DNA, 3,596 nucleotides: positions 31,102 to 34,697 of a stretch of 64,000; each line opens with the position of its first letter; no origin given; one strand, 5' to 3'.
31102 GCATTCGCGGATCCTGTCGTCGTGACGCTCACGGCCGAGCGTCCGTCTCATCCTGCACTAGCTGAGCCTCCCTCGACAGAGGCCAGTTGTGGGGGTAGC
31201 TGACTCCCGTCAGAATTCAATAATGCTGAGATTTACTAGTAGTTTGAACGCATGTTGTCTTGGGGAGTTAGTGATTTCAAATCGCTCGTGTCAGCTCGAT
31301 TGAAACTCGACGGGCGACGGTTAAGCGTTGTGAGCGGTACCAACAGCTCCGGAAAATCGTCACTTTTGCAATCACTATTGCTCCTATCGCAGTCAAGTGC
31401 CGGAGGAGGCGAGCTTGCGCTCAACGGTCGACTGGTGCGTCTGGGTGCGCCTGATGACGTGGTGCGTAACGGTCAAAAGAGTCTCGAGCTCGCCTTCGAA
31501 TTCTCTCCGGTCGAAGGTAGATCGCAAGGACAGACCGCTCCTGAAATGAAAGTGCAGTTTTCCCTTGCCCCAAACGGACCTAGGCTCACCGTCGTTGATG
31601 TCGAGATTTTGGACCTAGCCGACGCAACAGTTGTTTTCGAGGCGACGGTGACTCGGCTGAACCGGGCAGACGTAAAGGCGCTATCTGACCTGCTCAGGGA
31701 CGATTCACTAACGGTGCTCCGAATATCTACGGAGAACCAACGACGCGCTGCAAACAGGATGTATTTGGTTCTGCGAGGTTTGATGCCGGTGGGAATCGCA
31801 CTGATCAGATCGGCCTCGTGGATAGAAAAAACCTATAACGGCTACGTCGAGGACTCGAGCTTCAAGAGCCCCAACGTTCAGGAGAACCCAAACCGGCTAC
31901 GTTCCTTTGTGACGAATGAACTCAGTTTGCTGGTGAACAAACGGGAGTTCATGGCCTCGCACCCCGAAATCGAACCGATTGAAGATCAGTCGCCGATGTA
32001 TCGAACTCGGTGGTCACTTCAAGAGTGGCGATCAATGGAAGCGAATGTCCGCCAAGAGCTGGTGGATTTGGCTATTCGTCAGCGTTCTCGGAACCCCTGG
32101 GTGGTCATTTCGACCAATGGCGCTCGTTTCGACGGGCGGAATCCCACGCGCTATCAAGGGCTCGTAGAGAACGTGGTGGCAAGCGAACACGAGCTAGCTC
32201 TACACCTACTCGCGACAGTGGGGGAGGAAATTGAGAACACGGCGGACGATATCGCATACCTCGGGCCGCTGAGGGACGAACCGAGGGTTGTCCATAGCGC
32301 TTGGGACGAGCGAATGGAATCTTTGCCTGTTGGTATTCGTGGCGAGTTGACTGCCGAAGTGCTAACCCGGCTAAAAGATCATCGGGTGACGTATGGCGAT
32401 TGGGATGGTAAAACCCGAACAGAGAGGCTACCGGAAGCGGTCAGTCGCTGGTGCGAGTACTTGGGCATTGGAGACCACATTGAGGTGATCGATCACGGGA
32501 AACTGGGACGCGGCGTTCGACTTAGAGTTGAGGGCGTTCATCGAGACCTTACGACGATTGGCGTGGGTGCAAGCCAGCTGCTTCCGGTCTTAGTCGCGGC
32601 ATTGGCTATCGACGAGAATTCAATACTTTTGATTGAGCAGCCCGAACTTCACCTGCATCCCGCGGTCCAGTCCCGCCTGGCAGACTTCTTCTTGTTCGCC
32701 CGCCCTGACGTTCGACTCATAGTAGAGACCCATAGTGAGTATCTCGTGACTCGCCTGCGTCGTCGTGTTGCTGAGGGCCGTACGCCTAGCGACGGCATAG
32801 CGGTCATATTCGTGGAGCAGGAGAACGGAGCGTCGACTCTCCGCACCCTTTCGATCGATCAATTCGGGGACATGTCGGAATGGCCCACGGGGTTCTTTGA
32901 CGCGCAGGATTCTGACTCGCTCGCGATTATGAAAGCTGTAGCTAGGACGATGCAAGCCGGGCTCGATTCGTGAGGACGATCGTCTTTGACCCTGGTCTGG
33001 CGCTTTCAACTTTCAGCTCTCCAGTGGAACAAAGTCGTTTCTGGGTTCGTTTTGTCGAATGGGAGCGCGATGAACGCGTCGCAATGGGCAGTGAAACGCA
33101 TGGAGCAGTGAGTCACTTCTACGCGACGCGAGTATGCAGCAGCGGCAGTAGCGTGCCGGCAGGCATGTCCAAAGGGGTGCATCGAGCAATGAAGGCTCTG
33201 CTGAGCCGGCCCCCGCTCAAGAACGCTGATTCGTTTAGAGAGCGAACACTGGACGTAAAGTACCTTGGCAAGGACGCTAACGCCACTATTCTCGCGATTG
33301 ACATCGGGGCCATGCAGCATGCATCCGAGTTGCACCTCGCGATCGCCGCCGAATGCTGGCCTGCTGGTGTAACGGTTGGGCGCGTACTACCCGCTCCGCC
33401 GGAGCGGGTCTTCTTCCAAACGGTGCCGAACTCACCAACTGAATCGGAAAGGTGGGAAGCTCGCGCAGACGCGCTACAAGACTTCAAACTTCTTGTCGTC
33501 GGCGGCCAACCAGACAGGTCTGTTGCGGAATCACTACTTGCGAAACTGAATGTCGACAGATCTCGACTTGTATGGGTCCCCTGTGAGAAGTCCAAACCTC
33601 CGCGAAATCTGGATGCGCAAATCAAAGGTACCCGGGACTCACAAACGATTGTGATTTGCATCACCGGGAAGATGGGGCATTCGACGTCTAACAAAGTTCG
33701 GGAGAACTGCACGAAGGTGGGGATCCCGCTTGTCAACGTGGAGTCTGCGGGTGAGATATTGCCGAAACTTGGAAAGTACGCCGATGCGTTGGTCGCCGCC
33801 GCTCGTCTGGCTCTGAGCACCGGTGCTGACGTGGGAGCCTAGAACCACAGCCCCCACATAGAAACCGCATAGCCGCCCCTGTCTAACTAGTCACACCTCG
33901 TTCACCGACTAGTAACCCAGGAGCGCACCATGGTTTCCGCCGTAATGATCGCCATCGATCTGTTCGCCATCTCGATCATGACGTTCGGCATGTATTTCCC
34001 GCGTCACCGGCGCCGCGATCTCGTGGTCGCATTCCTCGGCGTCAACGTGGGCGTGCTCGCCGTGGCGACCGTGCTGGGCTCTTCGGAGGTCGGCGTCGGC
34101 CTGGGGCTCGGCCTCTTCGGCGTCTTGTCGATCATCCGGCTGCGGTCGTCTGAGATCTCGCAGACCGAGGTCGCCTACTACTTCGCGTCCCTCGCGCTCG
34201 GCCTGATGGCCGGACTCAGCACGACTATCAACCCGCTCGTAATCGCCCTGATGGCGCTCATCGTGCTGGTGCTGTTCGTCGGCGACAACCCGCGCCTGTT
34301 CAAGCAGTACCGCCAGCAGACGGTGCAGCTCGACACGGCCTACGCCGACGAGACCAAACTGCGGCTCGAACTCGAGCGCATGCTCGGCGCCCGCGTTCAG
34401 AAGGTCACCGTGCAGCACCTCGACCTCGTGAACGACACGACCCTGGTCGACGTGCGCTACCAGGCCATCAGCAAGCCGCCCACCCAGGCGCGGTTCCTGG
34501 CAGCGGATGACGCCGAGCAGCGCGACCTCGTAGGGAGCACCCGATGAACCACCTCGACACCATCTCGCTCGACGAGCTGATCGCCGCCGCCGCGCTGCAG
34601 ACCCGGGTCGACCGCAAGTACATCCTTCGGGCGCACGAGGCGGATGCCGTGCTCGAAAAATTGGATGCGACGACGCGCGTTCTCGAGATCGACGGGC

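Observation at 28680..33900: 5.2-kb low-GC island wedged between native genes: candidate defence island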

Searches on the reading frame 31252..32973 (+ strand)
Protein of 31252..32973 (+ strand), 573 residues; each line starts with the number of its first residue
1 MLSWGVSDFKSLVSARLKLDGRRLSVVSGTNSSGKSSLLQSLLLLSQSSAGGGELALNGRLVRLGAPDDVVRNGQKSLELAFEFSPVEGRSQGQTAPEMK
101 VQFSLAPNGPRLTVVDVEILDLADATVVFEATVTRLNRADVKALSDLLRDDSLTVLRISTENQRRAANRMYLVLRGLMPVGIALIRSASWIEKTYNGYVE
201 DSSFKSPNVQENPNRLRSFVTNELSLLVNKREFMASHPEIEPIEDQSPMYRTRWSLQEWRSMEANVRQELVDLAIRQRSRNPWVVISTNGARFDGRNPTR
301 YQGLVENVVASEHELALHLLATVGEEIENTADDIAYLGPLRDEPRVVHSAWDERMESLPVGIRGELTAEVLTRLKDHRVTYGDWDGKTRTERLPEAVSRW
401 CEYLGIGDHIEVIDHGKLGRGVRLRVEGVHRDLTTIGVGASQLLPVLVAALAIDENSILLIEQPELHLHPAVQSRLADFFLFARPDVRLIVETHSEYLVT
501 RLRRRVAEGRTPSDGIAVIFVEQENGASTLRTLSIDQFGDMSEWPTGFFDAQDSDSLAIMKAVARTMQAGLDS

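Call 4: search_protein_families(library=pfam, proteins=[window:31252-32973:+], max_evalue=0.01)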
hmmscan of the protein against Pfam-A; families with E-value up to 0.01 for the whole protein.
window:31252-32973:+ (573 aa): 5 families
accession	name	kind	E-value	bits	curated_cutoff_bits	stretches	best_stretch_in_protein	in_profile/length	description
PF13304.12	AAA_21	-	1.2e-17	65.4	27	2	439-499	241-303/304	AAA domain, putative AbiEii toxin, Type IV TA system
PF13175.12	AAA_15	-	6.8e-16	59.3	32.1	2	430-499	295-374/374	AAA ATPase domain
PF12476.13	DUF3696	-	4.6e-07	30.4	22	1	513-555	3-48/52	Protein of unknown function (DUF3696)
PF02463.25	SMC_N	-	0.0021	18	40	1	6-48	7-51/220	RecF/RecN/SMC N terminal domain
PF11398.14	DUF2813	-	0.01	15.7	21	0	16-45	16-45/372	Protein of unknown function (DUF2813)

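Call 5: search_protein_families(library=padloc, proteins=[window:31252-32973:+], max_evalue=0.01)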
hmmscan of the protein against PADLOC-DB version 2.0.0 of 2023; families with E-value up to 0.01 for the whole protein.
window:31252-32973:+ (573 aa): 119 families (the best 25 are shown)
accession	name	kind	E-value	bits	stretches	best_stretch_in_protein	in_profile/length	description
PDLC03878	NsnB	-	2.6e-62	209.6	2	310-560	107-343/345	-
PDLC04148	HEC-03B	-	1.2e-57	194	2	318-563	200-448/458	-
PDLC04707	PDC-M55A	-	9.4e-49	164.5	1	235-563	97-413/421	-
PDLC02980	AriA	-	7.8e-18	63.5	2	436-499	238-303/304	-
PDLC02979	AriA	-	9.8e-18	63.1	2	428-499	292-373/373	-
PDLC04177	HEC-01A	-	7.8e-15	52.8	2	449-538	290-370/393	-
PDLC02981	AriAB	-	4.3e-12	43.5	1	453-499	328-377/694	-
PDLC04175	HEC-01A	-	7.4e-12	43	2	455-538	268-340/363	-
PDLC04178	HEC-01A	-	1.5e-11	42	2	6-138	14-138/399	-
PDLC04176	HEC-01A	-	4.2e-11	40.8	2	439-503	259-325/371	-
PDLC00290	PtuA1|PtuA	-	1.1e-10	39.5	1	455-501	269-315/414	AAA ATPase domain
PDLC00075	GajA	-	5.1e-10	36.5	1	416-501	226-312/536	AAA ATPase domain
PDLC04179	HEC-01A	-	6e-10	36.8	2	6-159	7-134/459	-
PDLC00073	GajA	-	1e-09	35.9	2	335-480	142-300/589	AAA ATPase domain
PDLC00271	PtuA1|PtuA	-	1.1e-09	36.3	2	453-503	276-326/421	AAA ATPase domain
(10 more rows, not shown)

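Call 27: find_homologous_proteins(query=window:31252-32973:+, max_evalue=1e-20)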
Query window:31252-32973:+ (573 aa): 5725 proteins with E <= 1e-20 among 8000 candidates; the best 120 are listed.
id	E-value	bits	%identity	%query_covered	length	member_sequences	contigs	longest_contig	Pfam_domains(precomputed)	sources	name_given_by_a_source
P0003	0.0e+0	1261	100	100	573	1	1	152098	PF12476.14,PF13175.13,PF13304.13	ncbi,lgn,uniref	ncbi:AAA family ATPase [Conyzicola sp.]|uniref:AAA family ATPase n=1 Tax=Conyzicola sp. TaxID=196940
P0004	4.6e-186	638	56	98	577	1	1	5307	PF12476.14,PF13175.13,PF13304.13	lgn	-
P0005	8.3e-185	634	53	99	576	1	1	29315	PF12476.14,PF13175.13,PF13476.13,PF02463.26,PF13304.13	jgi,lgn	jgi:predicted ATPase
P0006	1.9e-181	622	53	99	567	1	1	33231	PF12476.14,PF13175.13,PF13476.13,PF02463.26,PF13304.13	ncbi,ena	-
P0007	1.0e-168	580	51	99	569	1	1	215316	PF13175.13,PF13476.13,PF13304.13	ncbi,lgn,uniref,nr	ncbi:hypothetical protein CH294_18105 [Rhodococcus sp. 14-2483-1-1]|uniref:AAA family ATPase n=1 Tax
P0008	1.5e-158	547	50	99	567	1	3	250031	PF13175.13,PF13304.13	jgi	jgi:predicted ATPase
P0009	5.4e-155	535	47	99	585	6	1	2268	PF13175.13,PF13304.13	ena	-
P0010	3.9e-154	532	48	98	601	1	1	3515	PF13175.13,PF13304.13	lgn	-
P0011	1.8e-153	530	49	98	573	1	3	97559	PF13175.13,PF02463.26,PF13304.13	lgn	-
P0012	3.0e-153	529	47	99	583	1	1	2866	PF12476.14,PF13175.13,PF13304.13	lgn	-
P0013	2.2e-151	523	49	98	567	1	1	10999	PF12476.14,PF13175.13,PF13304.13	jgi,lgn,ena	-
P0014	1.2e-147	511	48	98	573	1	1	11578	PF12476.14,PF13175.13,PF13304.13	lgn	-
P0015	3.7e-147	509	48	98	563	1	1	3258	PF12476.14,PF13175.13,PF02463.26,PF13304.13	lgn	-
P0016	1.3e-145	504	46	98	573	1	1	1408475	PF13175.13,PF13304.13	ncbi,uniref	ncbi:DUF3696 domain-containing protein [Leifsonia sp. NPDC058194]|uniref:AAA family ATPase n=1 Tax=L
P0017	5.5e-145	502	48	98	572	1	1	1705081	PF12476.14,PF13175.13,PF13304.13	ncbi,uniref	ncbi:AAA family ATPase [Microbacterium sp. 2216-1]|uniref:AAA family ATPase n=1 Tax=Microbacterium s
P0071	2.9e-102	361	39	99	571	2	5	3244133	PF12476.14,PF13175.13,PF13304.13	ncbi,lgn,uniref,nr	ncbi:AAA family ATPase [Clavibacter michiganensis]|uniref:AAA family ATPase n=1 Tax=Clavibacter mich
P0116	6.0e-96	340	38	98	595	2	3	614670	PF13175.13,PF13304.13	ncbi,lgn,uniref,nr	ncbi:AAA family ATPase [Mycobacteroides abscessus]|uniref:AAA family ATPase n=1 Tax=Mycobacteroides 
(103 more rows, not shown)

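Call 30: find_encoding_contigs(protein=P0007, flank=6000, max_places=2)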
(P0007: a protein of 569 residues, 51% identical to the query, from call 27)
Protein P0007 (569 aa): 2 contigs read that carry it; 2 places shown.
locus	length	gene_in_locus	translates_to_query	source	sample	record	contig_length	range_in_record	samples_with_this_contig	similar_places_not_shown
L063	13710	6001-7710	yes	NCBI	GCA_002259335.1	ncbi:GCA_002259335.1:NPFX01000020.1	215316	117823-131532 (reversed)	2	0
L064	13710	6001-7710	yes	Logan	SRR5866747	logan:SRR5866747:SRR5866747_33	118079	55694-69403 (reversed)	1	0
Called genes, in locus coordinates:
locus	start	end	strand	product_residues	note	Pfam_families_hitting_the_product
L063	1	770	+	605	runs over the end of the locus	PF02538:Hydantoinase_B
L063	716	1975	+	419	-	PF01425:Amidase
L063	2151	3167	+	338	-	PF13379:NMT1_2 (faint), PF09084:NMT1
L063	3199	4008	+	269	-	PF00005:ABC_tran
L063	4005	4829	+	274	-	PF00528:BPD_transp_1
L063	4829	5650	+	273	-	PF00528:BPD_transp_1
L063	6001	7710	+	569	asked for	PF13175:AAA_15 (weak), PF13476:AAA_23 (weak), PF13175:AAA_15, PF13304:AAA_21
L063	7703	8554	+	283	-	-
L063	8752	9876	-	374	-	-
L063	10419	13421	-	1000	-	PF04313:HSDR_N, PF00270:DEAD (faint), PF04851:ResIII, PF18766:SWI2_SNF2, PF22679:T1R_D3-like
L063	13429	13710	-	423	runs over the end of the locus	PF01420:Methylase_S (faint)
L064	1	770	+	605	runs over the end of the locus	PF02538:Hydantoinase_B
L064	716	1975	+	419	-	PF01425:Amidase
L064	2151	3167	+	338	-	PF13379:NMT1_2 (faint), PF09084:NMT1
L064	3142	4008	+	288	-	PF00005:ABC_tran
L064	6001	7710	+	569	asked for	PF13175:AAA_15 (weak), PF13476:AAA_23 (weak), PF13175:AAA_15, PF13304:AAA_21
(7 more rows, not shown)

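Call 31: find_encoding_contigs(protein=P0016, flank=6000, max_places=2)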
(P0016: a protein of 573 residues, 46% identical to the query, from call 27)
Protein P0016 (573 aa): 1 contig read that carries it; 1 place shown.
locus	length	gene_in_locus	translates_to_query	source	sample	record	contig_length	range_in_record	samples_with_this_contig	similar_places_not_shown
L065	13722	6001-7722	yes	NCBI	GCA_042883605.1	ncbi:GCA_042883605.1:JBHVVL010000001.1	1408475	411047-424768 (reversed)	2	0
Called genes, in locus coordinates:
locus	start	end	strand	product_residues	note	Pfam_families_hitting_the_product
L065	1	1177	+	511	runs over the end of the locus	PF11203:EccE (weak)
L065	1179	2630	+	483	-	-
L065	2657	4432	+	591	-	PF02534:T4SS-DNA_transf, PF10412:TrwB_AAD_bind, PF12696:TraG-D_C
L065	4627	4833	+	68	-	-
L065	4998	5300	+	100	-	-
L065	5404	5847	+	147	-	PF00436:SSB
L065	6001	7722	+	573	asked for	PF13175:AAA_15, PF13304:AAA_21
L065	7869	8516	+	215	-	-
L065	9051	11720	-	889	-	PF08751:TrwC, PF25199:nSTAND_NTPase5 (faint), PF13245:AAA_19, PF13401:AAA_22 (weak), PF13604:AAA_30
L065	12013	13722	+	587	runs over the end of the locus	PF13289:SIR2_2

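Call 36: find_encoding_contigs(protein=P0003, flank=10000, max_places=5)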
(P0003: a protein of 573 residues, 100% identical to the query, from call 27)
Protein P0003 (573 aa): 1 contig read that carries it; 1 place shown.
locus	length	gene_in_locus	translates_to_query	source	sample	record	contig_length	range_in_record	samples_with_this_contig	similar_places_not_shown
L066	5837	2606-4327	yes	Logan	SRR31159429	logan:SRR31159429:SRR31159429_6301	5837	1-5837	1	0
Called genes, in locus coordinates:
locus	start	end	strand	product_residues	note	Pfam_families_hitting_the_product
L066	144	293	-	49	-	-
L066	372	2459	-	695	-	PF08378:NERD, PF00580:UvrD-helicase, PF13245:AAA_19, PF13361:UvrD_C, PF13538:UvrD_C_2 (faint)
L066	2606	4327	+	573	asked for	PF13304:AAA_21 (weak), PF13175:AAA_15, PF13304:AAA_21, PF12476:DUF3696 (weak)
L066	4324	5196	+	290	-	-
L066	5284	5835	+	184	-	?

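Call 50: search_protein_families(library=ncbifam, proteins=[window:31252-32973:+], max_evalue=0.1)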
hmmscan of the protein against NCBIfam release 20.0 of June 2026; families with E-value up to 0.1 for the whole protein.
window:31252-32973:+ (573 aa): 13 families
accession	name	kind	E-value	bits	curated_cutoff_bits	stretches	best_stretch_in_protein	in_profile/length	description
NF041760.1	PtuA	equivalog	2.3e-06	26.8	500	1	457-500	378-421/524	retron Ec78 anti-phage system effector ATPase PtuA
TIGR00611.2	recf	equivalog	0.00041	19.6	172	1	6-47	6-46/339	DNA replication/repair protein RecF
NF047739.1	antiphage_MADS3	equivalog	0.0066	15.7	420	0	9-48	10-47/427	methylation-associated defense system AAA family ATPase MAD3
NF000167.2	ABCF_Lsa_all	exception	0.0084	15.1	750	0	23-56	336-369/492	Lsa family ABC-F type ribosomal protection protein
NF053840.1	MnTportMntADein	equivalog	0.0094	15.5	400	1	11-62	16-65/240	manganese ABC transporter ATP-binding protein MntA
TIGR02673.1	FtsE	equivalog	0.012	15.3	264.85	0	9-61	15-65/214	cell division ATP-binding protein FtsE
TIGR03410.1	urea_trans_UrtE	equivalog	0.019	14.4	285.8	1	13-74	17-76/230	urea ABC transporter ATP-binding subunit UrtE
NF041774.1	tung_ATPbind_TupC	equivalog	0.021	13.8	400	1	14-49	18-53/319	tungstate ABC transporter ATP-binding protein TupC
NF002572.0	PRK02224.1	equivalog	0.026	12.8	1087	1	7-43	9-44/888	DNA double-strand break repair ATPase Rad50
NF041035.1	Rad50_Halo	equivalog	0.032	12.6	1000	1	6-80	8-70/883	DNA double-strand break repair ATPase Rad50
NF045487.1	ASRP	equivalog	0.044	12.4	300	1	24-50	16-42/593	archaea-specific SMC-related protein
NF040873.1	AztA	equivalog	0.055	13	220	0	16-51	12-47/191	zinc ABC transporter ATP-binding protein AztA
NF000355.4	ribo_prot_ABC_F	equivalog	0.097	11.5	380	0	15-47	332-364/499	ribosomal protection-like ABC-F family protein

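Call 55: find_related_loci(query=A2, collection=metagenome_contigs, flank=6000)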
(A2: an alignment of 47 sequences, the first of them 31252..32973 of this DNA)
Query A2 (573 aa) in metagenome_contigs; peptide patterns used: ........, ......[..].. (x = any residue, [..] = any of these).
600 stretches matched a pattern (row limit reached: there are more); 578 encode a relative of the query (tblastn E <= 1e-3); the best 80 are kept; 80 distinct loci.
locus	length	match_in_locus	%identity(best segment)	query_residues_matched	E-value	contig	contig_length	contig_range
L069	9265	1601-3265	49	1-564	1e-156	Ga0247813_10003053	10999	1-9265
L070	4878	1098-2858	34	4-568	2e-93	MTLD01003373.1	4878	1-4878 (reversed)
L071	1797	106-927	52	291-570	1e-89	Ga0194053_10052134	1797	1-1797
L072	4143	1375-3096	33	2-569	1e-75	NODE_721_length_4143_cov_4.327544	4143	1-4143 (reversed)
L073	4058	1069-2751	49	2-570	1e-66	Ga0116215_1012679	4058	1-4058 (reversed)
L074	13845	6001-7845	30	1-564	7e-62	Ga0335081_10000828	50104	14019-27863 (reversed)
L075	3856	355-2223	29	1-564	3e-61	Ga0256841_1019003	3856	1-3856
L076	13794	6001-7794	29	4-558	3e-59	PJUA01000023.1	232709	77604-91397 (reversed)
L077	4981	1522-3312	29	4-572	1e-56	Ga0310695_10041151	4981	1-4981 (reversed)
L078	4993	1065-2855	29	4-572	1e-56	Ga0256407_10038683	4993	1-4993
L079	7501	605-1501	40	272-562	6e-56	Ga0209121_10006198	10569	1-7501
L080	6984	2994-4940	42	4-562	2e-55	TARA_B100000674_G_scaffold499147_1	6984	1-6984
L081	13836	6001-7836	27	5-562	1e-51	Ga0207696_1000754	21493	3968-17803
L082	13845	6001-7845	46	9-564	7e-51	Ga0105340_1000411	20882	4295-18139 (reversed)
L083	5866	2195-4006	40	4-562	3e-50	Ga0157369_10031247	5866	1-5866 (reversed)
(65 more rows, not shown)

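Call 101: find_encoding_contigs(protein=P0071, flank=7000, max_places=2)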
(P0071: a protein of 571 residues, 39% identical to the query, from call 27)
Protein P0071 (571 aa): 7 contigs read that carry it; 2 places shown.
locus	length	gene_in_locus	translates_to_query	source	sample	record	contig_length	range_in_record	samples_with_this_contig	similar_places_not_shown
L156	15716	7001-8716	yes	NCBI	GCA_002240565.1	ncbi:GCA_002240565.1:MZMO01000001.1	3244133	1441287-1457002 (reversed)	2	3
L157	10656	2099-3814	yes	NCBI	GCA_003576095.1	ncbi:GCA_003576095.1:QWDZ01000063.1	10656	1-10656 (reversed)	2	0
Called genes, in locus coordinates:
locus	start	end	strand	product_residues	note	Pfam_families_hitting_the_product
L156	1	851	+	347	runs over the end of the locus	PF01381:HTH_3, PF12844:HTH_19 (weak), PF13560:HTH_31, PF06114:Peptidase_M78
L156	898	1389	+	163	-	PF00583:Acetyltransf_1, PF13673:Acetyltransf_10 (weak), PF13508:Acetyltransf_7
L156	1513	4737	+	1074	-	PF13604:AAA_30 (faint), PF01443:Viral_helicase1 (faint), PF13086:AAA_11 (weak), PF13087:AAA_12, PF13538:UvrD_C_2 (weak)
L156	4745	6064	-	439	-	-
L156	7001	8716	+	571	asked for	PF13175:AAA_15, PF13304:AAA_21, PF13175:AAA_15, PF12476:DUF3696 (weak)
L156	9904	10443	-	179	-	-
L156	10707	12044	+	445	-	PF02771:Acyl-CoA_dh_N (weak), PF02770:Acyl-CoA_dh_M (weak), PF08028:Acyl-CoA_dh_2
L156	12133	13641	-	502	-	PF00009:GTP_EFTU, PF01926:MMR_HSR1, PF02421:FeoB_N, PF04548:AIG1 (weak), PF01926:MMR_HSR1, PF02421:FeoB_N, PF00009:GTP_EFTU, PF14714:KH_dom-like, +3 more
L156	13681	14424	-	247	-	PF02224:Cytidylate_kin, PF13238:AAA_18 (faint)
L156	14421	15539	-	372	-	PF03807:F420_oxidored (weak), PF02153:PDH_N, PF20463:PDH_C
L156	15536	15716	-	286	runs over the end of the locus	PF01479:S4, PF00849:PseudoU_synth_2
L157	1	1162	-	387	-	?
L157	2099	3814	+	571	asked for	PF13175:AAA_15, PF13304:AAA_21, PF13175:AAA_15, PF12476:DUF3696 (weak)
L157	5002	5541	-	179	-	-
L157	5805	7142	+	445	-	PF02771:Acyl-CoA_dh_N (weak), PF02770:Acyl-CoA_dh_M (weak), PF08028:Acyl-CoA_dh_2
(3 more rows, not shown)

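Call 102: find_encoding_contigs(protein=P0116, flank=7000, max_places=2)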
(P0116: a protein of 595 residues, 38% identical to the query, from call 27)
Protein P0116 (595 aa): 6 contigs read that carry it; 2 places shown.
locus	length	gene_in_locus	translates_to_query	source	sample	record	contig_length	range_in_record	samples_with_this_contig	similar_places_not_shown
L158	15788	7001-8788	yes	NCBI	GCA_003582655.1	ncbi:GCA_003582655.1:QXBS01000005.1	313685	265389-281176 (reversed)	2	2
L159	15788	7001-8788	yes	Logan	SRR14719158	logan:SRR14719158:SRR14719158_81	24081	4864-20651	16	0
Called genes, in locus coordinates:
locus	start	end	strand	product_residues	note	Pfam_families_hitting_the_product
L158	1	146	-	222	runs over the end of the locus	PF01427:Peptidase_M15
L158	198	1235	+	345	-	PF00199:Catalase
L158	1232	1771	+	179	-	PF01292:Ni_hydr_CYTB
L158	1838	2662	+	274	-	PF00722:Glyco_hydro_16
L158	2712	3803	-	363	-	PF00990:GGDEF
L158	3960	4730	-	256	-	PF02265:S1-P1_nuclease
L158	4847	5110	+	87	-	-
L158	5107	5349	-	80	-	-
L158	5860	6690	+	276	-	PF11738:DUF3298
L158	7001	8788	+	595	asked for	PF13175:AAA_15 (weak), PF13304:AAA_21, PF13175:AAA_15 (weak), PF13304:AAA_21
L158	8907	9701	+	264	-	-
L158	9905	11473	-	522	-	PF13687:DUF4153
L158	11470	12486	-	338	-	PF00672:HAMP, PF00512:HisKA, PF13581:HATPase_c_2 (faint), PF02518:HATPase_c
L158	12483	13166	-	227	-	PF00072:Response_reg, PF00486:Trans_reg_C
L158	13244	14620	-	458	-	PF19289:PmbA_TldD_3rd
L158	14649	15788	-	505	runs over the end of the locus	PF19290:PmbA_TldD_2nd (faint), PF01523:PmbA_TldD_1st, PF19289:PmbA_TldD_3rd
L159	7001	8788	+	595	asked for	PF13175:AAA_15 (weak), PF13304:AAA_21, PF13175:AAA_15 (weak), PF13304:AAA_21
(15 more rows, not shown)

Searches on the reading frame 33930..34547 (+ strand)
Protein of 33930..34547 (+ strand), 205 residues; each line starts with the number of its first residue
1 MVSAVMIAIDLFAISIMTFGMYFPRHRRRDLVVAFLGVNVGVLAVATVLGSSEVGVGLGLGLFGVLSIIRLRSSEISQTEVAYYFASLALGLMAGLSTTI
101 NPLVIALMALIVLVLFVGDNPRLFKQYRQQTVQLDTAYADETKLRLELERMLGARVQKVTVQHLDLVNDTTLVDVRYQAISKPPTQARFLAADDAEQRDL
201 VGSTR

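Call 4: search_protein_families(library=pfam, proteins=[window:33930-34547:+], max_evalue=0.01)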
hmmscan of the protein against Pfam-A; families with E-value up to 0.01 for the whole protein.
window:33930-34547:+ (205 aa): 1 family
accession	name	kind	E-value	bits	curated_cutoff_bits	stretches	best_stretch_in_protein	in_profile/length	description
PF16316.10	DUF4956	-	3.6e-63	212.7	30.6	1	10-177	1-169/169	Domain of unknown function (DUF4956)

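Call 15: find_encoding_contigs(protein=window:33930-34547:+, flank=10000, max_places=10)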
Protein window:33930-34547:+ (205 aa): no gene with exactly this product is on record in the collection.
